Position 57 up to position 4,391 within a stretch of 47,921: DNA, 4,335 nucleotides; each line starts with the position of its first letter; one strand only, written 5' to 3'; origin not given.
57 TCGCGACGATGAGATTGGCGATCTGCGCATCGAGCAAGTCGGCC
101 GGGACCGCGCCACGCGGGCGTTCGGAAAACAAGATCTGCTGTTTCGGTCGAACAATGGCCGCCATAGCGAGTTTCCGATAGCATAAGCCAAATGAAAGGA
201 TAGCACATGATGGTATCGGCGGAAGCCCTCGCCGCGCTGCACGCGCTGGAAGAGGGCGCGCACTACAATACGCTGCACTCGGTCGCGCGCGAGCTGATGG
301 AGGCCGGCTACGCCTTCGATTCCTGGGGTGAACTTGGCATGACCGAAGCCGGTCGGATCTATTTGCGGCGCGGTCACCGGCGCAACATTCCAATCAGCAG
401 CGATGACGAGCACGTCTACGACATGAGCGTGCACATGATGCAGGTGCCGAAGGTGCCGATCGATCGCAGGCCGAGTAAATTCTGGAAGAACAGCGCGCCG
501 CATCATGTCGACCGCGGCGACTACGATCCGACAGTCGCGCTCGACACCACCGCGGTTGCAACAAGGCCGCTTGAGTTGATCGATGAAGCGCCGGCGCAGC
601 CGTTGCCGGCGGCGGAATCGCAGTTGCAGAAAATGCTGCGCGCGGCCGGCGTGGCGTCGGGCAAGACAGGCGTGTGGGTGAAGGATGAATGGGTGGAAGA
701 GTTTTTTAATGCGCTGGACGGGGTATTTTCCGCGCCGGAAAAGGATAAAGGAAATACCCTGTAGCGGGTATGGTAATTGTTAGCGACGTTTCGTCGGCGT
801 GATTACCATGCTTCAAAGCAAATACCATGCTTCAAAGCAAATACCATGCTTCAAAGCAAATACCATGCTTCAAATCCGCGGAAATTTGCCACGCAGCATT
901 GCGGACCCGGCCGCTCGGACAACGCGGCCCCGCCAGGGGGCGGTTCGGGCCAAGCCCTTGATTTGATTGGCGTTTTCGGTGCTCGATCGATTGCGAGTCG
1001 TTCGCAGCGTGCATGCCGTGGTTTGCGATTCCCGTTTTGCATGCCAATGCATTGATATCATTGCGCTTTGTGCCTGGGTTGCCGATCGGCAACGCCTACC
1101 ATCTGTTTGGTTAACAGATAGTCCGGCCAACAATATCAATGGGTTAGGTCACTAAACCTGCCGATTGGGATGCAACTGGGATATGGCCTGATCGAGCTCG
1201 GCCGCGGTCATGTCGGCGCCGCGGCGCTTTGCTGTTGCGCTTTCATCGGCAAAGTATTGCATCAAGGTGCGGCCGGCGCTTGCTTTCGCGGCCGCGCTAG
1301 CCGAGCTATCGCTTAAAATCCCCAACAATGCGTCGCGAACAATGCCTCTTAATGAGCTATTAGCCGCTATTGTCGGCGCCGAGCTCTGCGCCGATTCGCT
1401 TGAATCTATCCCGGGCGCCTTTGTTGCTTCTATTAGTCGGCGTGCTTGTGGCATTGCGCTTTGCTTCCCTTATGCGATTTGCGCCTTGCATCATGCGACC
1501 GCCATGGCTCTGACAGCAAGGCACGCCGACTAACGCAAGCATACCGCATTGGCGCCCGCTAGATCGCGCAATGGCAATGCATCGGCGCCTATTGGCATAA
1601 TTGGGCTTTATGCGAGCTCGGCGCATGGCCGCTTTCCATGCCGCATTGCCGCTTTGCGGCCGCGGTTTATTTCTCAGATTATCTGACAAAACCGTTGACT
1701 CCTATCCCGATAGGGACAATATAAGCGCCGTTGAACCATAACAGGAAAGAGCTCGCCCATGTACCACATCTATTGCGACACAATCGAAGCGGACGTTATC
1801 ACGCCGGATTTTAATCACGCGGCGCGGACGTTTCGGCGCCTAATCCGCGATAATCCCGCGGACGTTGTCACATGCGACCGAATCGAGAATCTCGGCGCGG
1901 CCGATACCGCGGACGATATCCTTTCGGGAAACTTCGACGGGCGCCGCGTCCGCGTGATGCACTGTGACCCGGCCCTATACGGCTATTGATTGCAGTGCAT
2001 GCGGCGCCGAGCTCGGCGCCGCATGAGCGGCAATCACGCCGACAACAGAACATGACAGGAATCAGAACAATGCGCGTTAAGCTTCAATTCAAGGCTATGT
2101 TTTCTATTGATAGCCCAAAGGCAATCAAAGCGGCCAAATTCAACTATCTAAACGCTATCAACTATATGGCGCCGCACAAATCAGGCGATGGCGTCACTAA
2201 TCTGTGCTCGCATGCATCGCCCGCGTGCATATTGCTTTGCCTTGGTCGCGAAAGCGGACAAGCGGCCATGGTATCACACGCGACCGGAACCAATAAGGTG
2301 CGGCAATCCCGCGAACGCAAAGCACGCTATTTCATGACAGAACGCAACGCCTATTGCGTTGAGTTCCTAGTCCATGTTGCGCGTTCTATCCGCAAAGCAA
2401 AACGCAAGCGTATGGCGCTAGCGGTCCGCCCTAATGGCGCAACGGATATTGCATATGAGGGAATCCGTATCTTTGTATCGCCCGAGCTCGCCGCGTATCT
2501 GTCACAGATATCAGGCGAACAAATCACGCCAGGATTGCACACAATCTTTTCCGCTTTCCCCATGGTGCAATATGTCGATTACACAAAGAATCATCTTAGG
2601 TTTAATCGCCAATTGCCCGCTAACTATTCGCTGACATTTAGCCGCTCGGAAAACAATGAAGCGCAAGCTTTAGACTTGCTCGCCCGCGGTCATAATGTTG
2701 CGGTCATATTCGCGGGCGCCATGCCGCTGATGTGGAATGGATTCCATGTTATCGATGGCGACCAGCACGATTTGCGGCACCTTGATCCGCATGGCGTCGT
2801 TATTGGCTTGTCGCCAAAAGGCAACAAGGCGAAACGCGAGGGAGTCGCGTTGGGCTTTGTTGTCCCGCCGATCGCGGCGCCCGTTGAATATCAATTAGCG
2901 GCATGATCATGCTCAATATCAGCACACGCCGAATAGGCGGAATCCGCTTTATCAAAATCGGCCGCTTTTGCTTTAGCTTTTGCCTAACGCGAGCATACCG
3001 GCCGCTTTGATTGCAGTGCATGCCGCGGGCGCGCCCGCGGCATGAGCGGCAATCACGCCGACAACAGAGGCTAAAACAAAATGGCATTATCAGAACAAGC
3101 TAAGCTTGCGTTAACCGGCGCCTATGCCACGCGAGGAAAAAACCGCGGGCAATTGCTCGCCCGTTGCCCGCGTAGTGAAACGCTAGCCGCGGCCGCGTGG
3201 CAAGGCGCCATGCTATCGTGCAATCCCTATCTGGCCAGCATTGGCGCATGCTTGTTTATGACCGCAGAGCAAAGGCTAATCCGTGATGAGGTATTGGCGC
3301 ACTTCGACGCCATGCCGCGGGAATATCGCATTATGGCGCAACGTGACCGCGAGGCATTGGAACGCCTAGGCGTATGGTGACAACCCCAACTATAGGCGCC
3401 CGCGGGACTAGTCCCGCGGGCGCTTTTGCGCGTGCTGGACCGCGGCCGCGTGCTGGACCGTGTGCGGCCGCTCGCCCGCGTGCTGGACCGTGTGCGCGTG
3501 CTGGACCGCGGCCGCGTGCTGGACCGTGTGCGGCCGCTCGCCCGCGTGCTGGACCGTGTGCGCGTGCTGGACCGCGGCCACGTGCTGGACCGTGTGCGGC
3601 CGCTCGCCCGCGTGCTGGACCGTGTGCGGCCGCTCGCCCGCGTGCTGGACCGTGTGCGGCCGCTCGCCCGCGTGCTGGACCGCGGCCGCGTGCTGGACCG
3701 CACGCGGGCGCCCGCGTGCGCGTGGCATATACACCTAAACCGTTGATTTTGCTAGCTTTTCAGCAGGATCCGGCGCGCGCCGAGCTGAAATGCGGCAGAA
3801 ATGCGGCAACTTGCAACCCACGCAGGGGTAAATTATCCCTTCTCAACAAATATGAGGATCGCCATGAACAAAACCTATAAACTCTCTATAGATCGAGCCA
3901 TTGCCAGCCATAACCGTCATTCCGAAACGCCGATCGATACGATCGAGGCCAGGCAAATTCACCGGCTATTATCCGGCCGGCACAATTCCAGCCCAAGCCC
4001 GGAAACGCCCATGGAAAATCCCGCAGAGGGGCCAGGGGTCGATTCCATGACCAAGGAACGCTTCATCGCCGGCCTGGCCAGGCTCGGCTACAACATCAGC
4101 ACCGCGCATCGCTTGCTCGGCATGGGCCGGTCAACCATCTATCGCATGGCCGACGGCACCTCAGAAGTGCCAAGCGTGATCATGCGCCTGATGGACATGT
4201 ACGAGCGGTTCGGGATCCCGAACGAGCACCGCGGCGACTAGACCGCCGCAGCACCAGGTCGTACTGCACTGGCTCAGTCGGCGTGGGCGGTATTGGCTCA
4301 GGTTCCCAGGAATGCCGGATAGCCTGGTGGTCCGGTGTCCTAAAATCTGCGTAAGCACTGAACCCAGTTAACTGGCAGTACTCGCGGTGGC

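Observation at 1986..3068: Two hairpin elements with identical flanks but different, perfectly palindromic cores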

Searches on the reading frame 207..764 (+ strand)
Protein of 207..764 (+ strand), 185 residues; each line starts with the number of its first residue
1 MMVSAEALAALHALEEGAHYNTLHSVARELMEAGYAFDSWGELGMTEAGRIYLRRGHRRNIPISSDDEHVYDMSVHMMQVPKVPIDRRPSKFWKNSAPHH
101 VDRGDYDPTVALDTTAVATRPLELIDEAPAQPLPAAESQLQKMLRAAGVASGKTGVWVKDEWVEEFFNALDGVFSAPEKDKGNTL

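Call 12: search_protein_families(library=pfam, proteins=[window:207-764:+], max_evalue=0.01)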
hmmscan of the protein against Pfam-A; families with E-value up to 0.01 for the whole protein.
window:207-764:+ (185 aa): 0 families

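Call 13: search_protein_families(library=phrogs, proteins=[window:207-764:+], max_evalue=0.001)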
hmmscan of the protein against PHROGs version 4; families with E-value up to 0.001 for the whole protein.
window:207-764:+ (185 aa): 0 families

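Call 42: search_protein_families(library=ncbifam, proteins=[window:207-764:+], max_evalue=0.01)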
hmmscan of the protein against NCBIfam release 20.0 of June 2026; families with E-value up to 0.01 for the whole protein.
window:207-764:+ (185 aa): 0 families

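Call 61: search_protein_families(library=pfam, alignment_id=A3, max_evalue=0.001)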
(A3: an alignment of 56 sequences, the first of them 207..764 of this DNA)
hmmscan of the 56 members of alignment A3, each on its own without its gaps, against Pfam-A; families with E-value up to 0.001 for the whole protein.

A. member 1, window:207-764:+ (185 aa): 0 families

B. families by the number of members that match (of 56 scanned): 12 families
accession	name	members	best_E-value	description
PF13385.13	Laminin_G_3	1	2.4e-47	Concanavalin A-like lectin/glucanases superfamily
PF10926.14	DUF2800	1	9.7e-43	Protein of unknown function (DUF2800)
PF17338.8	GP88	1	1.1e-27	Gene product 88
PF12705.13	PDDEXK_1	1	7.6e-14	PD-(D/E)XK nuclease superfamily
PF00476.26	DNA_pol_A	1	4.4e-12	DNA polymerase family A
PF03237.21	Terminase_6N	1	3.4e-08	Terminase large subunit, T4likevirus-type, N-terminal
PF24175.2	SU10_adaptor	1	1.7e-05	SU10 adaptor protein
PF19263.5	DUF5906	1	3e-05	Family of unknown function (DUF5906)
PF17289.8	Terminase_6C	1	0.00014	Terminase RNaseH-like domain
PF02210.31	Laminin_G_2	1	0.00018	Laminin G domain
PF02954.25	HTH_8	1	0.0002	Bacterial regulatory protein, Fis family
PF00271.37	Helicase_C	1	0.00049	Helicase conserved C-terminal domain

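Call 62: search_protein_families(library=phrogs, alignment_id=A3, max_evalue=0.00001)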
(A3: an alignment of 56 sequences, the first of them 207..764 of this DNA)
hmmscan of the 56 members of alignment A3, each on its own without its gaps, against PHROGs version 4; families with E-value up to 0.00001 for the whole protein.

A. member 1, window:207-764:+ (185 aa): 0 families

B. families by the number of members that match (of 56 scanned): 46 families (the first 25 are shown)
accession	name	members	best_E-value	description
phrog_1156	-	2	1.4e-19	DNA primase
phrog_38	-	1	2.3e-99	terminase large subunit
phrog_62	-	1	3.5e-86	DNA helicase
phrog_3545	-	1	7.2e-80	-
phrog_17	-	1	9.9e-78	DNA polymerase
phrog_24074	-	1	6.5e-75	-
phrog_13163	-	1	1.1e-57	baseplate wedge subunit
phrog_4758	-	1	1.6e-56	terminase large subunit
phrog_69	-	1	1.2e-52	exonuclease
phrog_18802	-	1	2e-49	virion structural protein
phrog_10285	-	1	1.2e-48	DNA polymerase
phrog_1617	-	1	7.5e-48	-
phrog_38322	-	1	2.7e-47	-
phrog_9953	-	1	1.1e-40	major head protein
phrog_701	-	1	2.3e-40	virion structural protein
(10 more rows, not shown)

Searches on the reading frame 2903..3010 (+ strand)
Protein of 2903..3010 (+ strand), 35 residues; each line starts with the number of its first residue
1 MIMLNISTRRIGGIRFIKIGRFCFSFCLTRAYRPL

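Call 42: search_protein_families(library=ncbifam, proteins=[window:2903-3010:+], max_evalue=0.01)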
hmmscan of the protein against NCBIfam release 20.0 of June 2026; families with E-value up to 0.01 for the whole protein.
window:2903-3010:+ (35 aa): 0 families

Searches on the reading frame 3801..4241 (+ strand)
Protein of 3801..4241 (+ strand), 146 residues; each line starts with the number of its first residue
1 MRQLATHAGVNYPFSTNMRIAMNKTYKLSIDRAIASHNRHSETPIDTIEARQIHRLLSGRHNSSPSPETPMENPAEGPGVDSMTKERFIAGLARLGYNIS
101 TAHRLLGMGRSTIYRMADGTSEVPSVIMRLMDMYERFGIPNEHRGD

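Call 12: search_protein_families(library=pfam, proteins=[window:3801-4241:+], max_evalue=0.01)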
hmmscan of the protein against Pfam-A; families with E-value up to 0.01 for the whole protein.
window:3801-4241:+ (146 aa): 3 families
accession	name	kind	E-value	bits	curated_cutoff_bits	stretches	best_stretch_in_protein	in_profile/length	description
PF02954.25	HTH_8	-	0.00025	21.2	22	1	87-115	9-37/42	Bacterial regulatory protein, Fis family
PF13560.12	HTH_31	-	0.0049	17.6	27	0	96-135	14-55/64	Helix-turn-helix domain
PF13384.12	HTH_23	-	0.0063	16.7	24.6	0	89-115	11-36/50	Homeodomain-like domain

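Call 13: search_protein_families(library=phrogs, proteins=[window:3801-4241:+], max_evalue=0.001)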
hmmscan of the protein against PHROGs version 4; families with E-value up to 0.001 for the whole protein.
window:3801-4241:+ (146 aa): 1 family
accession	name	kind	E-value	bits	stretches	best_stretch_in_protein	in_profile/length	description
phrog_14076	-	transcription regulation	0.00017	23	1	77-135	7-68/86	transcriptional regulator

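Call 42: search_protein_families(library=ncbifam, proteins=[window:3801-4241:+], max_evalue=0.01)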
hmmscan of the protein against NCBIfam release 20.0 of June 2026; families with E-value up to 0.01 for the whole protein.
window:3801-4241:+ (146 aa): 0 families
